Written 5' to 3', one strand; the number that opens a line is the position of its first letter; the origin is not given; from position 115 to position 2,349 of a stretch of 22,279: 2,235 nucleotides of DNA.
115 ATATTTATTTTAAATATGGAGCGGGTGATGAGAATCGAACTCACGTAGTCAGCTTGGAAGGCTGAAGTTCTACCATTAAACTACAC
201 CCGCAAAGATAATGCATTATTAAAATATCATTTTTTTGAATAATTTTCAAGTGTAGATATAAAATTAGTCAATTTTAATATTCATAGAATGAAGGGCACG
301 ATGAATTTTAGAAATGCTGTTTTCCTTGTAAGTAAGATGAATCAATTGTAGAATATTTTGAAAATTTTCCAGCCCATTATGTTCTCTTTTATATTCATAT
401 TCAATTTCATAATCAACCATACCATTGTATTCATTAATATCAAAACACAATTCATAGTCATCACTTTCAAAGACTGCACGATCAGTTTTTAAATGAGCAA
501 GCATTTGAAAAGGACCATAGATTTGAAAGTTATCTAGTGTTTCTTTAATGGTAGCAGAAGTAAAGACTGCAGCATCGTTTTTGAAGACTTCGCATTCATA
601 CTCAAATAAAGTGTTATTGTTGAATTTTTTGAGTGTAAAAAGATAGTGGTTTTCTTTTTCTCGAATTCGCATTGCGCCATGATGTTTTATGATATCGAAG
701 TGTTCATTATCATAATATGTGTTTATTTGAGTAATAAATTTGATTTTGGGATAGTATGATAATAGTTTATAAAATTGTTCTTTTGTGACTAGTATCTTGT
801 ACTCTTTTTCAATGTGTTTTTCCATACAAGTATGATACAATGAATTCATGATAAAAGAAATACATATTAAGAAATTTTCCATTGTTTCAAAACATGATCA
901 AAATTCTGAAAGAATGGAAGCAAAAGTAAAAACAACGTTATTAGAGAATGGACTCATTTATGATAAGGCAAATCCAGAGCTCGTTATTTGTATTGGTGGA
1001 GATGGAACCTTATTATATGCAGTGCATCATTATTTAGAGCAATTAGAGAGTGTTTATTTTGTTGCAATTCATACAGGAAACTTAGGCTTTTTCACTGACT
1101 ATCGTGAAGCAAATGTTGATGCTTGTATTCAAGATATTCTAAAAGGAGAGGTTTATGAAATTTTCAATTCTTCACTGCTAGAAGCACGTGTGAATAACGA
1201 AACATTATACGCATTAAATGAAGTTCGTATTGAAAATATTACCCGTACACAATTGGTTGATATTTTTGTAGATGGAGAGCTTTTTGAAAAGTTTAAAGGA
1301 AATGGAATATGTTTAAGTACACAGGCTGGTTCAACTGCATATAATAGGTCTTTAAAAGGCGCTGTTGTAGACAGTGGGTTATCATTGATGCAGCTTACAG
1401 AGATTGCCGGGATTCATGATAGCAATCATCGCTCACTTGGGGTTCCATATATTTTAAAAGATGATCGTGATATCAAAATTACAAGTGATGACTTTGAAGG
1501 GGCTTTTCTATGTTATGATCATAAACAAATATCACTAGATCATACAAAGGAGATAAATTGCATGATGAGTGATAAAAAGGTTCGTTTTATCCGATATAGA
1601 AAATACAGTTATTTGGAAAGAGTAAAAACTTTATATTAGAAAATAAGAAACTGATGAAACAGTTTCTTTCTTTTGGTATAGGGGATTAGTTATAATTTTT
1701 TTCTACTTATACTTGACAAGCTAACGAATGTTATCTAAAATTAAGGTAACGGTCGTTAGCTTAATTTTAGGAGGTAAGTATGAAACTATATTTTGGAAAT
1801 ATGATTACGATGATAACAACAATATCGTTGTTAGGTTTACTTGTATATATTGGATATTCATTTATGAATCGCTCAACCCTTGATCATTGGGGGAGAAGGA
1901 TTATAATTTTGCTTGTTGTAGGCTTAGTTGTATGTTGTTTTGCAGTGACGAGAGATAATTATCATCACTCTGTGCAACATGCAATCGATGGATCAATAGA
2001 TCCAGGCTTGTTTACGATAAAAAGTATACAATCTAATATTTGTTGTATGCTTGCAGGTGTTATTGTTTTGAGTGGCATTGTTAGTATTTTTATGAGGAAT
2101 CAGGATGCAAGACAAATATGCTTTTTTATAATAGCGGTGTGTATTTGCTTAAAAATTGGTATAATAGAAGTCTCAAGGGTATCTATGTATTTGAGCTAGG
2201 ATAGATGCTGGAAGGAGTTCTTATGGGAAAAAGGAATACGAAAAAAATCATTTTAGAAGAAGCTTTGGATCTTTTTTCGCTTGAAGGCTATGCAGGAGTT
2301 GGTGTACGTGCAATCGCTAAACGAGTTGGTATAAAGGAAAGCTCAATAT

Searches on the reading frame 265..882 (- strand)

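Call 73: search_protein_families(library=pfam, proteins=[window:265-882:-], max_evalue=0.01)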
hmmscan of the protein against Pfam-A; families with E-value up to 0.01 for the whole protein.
window:265-882:- (205 aa): 2 families
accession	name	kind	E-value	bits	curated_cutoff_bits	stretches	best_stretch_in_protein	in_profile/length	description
PF01928.26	CYTH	-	5e-21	75.8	23.2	1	24-195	2-177/179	CYTH domain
PF25490.1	DUF7910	-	0.0046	17.4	35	1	25-109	51-137/140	Domain of unknown function (DUF7910)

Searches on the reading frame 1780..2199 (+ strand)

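Call 73: search_protein_families(library=pfam, proteins=[window:1780-2199:+], max_evalue=0.01)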
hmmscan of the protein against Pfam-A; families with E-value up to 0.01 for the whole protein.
window:1780-2199:+ (139 aa): 1 family
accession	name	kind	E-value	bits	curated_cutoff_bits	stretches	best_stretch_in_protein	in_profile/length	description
PF14102.11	Caps_synth_CapC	-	0.004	18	27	0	3-84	28-112/119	Capsule biosynthesis CapC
